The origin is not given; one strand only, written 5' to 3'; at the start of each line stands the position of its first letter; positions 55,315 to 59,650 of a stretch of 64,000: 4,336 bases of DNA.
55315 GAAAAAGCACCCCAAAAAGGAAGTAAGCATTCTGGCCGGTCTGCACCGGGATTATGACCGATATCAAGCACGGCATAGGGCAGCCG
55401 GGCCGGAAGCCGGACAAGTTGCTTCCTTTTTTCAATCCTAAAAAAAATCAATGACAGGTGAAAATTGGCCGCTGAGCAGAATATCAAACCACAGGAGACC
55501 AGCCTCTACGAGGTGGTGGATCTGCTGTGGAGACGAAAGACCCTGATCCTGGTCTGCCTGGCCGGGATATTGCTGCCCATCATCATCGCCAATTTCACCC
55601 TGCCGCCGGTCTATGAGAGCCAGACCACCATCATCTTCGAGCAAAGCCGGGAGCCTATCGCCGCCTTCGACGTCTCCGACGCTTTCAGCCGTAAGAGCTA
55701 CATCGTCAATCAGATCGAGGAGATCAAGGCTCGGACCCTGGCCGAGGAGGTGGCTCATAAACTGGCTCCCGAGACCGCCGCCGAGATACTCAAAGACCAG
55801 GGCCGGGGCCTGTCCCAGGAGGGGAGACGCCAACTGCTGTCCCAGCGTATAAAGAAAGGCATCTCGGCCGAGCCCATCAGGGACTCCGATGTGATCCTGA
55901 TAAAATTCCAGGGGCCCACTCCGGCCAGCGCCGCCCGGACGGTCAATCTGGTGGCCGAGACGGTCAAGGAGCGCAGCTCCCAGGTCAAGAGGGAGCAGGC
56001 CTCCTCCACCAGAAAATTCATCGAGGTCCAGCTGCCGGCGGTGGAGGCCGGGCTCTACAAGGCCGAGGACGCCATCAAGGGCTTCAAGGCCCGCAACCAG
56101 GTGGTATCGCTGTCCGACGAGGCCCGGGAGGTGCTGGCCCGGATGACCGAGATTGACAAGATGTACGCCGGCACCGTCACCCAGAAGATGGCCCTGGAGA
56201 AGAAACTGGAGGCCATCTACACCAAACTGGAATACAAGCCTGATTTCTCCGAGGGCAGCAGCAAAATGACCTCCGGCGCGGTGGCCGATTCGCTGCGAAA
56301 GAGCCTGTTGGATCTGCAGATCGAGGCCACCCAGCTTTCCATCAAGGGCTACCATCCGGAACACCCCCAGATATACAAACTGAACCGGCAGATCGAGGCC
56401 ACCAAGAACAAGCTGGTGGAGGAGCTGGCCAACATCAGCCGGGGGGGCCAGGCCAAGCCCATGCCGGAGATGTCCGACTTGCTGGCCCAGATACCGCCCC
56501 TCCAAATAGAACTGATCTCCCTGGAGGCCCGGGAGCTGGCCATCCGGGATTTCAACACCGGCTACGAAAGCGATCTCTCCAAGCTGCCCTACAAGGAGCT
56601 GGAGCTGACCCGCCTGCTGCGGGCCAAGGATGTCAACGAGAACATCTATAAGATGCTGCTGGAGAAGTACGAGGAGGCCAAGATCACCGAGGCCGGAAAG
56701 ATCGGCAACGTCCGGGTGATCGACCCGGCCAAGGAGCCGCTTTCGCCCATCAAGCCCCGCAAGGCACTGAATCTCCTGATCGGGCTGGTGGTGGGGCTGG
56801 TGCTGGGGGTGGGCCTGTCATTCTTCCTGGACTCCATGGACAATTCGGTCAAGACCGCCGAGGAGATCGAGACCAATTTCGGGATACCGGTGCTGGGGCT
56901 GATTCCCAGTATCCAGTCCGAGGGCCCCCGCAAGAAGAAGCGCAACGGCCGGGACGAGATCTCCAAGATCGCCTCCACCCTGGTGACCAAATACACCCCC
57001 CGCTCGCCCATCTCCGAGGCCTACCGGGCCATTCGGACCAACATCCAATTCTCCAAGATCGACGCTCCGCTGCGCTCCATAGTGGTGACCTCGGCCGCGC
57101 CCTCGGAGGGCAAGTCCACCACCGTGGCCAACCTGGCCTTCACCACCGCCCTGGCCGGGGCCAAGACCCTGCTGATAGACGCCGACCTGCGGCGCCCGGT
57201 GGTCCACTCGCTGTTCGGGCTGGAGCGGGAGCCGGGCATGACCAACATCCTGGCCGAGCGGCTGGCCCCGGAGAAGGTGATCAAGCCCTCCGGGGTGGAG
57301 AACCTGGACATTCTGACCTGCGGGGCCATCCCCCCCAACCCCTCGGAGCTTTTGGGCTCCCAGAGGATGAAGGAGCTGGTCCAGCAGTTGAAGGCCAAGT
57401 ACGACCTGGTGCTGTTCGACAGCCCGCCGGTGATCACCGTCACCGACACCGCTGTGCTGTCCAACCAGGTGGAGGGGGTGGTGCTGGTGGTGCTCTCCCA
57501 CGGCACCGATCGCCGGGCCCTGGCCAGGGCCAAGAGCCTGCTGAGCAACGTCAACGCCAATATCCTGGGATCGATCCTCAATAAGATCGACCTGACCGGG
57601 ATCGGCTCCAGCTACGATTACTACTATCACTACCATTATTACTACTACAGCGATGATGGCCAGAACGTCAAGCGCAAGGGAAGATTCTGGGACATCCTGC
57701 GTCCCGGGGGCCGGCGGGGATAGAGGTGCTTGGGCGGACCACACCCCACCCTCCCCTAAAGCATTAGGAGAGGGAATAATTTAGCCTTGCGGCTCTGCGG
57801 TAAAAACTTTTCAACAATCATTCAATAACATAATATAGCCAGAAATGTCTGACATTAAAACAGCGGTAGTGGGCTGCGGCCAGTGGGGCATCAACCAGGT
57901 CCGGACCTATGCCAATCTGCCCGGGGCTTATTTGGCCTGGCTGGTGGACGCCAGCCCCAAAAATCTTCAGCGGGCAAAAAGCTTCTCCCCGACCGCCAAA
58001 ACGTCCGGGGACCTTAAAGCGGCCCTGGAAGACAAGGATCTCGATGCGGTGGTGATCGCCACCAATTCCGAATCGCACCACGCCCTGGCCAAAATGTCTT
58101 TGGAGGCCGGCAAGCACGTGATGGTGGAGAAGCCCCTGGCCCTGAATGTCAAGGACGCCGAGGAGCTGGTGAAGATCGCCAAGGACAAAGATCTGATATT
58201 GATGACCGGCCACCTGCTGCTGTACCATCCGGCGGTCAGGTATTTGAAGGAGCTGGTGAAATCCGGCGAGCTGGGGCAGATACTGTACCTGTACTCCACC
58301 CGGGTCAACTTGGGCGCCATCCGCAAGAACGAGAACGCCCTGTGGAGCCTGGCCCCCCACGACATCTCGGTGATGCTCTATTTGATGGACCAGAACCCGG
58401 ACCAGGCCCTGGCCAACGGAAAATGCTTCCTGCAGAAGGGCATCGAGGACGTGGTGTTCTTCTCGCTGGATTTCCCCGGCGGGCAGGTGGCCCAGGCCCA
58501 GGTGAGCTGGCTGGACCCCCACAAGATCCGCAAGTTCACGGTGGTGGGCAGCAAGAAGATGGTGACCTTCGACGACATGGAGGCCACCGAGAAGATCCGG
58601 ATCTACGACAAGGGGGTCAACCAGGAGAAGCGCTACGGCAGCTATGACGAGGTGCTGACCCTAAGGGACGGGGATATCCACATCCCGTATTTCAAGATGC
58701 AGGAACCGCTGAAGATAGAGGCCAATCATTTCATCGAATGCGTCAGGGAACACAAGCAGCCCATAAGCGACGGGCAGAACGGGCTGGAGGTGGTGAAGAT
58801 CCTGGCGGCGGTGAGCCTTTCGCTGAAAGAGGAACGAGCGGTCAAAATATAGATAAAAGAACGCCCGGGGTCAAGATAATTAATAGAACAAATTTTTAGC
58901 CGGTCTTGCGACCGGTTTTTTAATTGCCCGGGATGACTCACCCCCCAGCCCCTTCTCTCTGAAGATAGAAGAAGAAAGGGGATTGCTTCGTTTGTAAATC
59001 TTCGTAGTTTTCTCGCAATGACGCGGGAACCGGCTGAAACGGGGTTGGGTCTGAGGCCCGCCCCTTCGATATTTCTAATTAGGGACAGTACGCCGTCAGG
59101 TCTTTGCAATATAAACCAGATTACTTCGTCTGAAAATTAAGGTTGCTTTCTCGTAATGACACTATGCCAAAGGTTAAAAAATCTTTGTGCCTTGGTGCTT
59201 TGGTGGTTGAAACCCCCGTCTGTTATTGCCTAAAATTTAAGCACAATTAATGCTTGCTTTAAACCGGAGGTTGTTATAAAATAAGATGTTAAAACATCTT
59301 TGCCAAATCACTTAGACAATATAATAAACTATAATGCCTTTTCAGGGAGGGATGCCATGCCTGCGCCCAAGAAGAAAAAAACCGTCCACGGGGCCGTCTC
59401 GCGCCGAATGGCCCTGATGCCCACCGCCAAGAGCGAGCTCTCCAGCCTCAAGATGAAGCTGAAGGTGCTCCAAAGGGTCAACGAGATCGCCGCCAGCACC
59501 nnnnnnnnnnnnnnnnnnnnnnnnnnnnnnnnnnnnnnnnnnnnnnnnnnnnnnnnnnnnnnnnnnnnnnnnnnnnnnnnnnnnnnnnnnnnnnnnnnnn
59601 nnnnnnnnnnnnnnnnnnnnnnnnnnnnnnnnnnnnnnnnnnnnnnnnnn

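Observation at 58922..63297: HD-GYP phosphodiesterase translationally coupled to a CHASE2-cyclase, behind a 430-nt leader with direct repeats and an 18-bp palindrome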

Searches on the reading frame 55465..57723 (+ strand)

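Call 46: search_protein_families(library=pfam, proteins=[window:55465-57723:+], max_evalue=0.00001)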
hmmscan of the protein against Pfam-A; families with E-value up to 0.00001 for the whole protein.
window:55465-57723:+ (752 aa): 5 families
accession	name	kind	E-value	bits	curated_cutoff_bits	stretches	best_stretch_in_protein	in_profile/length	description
PF13807.11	GNVR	-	2.5e-20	72.6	27.7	1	380-454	5-79/82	G-rich domain on putative tyrosine kinase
PF13614.12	AAA_31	-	5.4e-11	43.2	27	1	548-667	13-139/177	AAA domain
PF02706.20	Wzz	-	4.1e-10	40.3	25.5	1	11-100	2-91/91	Chain length determinant protein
PF01656.29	CbiA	-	1.3e-09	38.5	25.4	1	539-654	1-73/125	CobQ/CobB/MinD/ParA nucleotide binding domain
PF10609.15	ParA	-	3.9e-09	36.7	27.1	1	538-706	5-173/246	NUBPL iron-transfer P-loop NTPase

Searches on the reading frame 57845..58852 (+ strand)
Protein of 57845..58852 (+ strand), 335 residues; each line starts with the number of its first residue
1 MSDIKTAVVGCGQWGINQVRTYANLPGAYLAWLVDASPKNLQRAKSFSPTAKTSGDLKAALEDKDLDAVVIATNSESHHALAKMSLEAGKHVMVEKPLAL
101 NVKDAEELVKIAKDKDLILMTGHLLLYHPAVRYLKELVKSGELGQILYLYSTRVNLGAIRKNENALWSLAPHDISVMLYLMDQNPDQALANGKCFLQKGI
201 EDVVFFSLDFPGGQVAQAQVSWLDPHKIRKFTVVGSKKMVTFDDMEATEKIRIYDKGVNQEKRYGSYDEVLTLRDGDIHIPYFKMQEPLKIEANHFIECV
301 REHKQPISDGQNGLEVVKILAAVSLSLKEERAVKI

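Call 4: search_protein_families(library=pfam, proteins=[window:57845-58852:+], max_evalue=0.01)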
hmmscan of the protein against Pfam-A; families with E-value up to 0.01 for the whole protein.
window:57845-58852:+ (335 aa): 4 families
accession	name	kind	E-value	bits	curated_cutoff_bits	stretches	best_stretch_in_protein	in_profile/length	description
PF01408.29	GFO_IDH_MocA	-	3.1e-24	86.4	24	1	4-123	1-120/120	Oxidoreductase family, NAD-binding Rossmann fold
PF22725.1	GFO_IDH_MocA_C3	-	1.8e-14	54.2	27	1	131-240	1-123/124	GFO/IDH/MocA C-terminal domain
PF02894.22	GFO_IDH_MocA_C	-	1e-10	42.2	22.9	1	135-335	1-218/218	Oxidoreductase family, C-terminal alpha/beta domain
PF03447.22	NAD_binding_3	-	0.00011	23.4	24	1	27-115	21-109/116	Homoserine dehydrogenase, NAD binding domain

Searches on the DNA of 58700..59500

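Call 3: search_rna_families(source=window, start=58700, end=59500, threshold=evalue, max_evalue=10, show_alignments=3)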
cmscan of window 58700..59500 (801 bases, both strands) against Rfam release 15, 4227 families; matches with E-value up to 10: 7.
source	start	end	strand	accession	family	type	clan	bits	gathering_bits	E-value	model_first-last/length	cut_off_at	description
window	59098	59180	+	RF02109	DLEU2_5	Gene; lncRNA;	-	23.7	40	0.13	1-84/84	no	Deleted in lymphocytic leukemia 2 conserved region 5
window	59232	59310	+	RF02900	AaHKsRNA82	Gene; sRNA;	-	18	51.4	8.7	1-81/81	no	Aggregatibacter sRNA 82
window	58810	58922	+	RF02766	Ysr49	Gene; sRNA;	-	17.7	95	0.88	1-124/124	no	Yersinia sRNA 49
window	58826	58901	-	RF00033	MicF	Gene; antisense;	-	17.7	79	9.7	1-94/94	no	MicF RNA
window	58891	59008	-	RF02972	engA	Cis-reg;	-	15.7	46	2.1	1-101/101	no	engA RNA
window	58900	58943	-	RF02684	Twister-P5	Gene; ribozyme;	CL00120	14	37.6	4.3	1-58/58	no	Type-P5 twister ribozyme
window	59456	59500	+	RF01974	H19_3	Gene; lncRNA;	-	13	46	8.2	1-45/116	3'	H19 conserved region 3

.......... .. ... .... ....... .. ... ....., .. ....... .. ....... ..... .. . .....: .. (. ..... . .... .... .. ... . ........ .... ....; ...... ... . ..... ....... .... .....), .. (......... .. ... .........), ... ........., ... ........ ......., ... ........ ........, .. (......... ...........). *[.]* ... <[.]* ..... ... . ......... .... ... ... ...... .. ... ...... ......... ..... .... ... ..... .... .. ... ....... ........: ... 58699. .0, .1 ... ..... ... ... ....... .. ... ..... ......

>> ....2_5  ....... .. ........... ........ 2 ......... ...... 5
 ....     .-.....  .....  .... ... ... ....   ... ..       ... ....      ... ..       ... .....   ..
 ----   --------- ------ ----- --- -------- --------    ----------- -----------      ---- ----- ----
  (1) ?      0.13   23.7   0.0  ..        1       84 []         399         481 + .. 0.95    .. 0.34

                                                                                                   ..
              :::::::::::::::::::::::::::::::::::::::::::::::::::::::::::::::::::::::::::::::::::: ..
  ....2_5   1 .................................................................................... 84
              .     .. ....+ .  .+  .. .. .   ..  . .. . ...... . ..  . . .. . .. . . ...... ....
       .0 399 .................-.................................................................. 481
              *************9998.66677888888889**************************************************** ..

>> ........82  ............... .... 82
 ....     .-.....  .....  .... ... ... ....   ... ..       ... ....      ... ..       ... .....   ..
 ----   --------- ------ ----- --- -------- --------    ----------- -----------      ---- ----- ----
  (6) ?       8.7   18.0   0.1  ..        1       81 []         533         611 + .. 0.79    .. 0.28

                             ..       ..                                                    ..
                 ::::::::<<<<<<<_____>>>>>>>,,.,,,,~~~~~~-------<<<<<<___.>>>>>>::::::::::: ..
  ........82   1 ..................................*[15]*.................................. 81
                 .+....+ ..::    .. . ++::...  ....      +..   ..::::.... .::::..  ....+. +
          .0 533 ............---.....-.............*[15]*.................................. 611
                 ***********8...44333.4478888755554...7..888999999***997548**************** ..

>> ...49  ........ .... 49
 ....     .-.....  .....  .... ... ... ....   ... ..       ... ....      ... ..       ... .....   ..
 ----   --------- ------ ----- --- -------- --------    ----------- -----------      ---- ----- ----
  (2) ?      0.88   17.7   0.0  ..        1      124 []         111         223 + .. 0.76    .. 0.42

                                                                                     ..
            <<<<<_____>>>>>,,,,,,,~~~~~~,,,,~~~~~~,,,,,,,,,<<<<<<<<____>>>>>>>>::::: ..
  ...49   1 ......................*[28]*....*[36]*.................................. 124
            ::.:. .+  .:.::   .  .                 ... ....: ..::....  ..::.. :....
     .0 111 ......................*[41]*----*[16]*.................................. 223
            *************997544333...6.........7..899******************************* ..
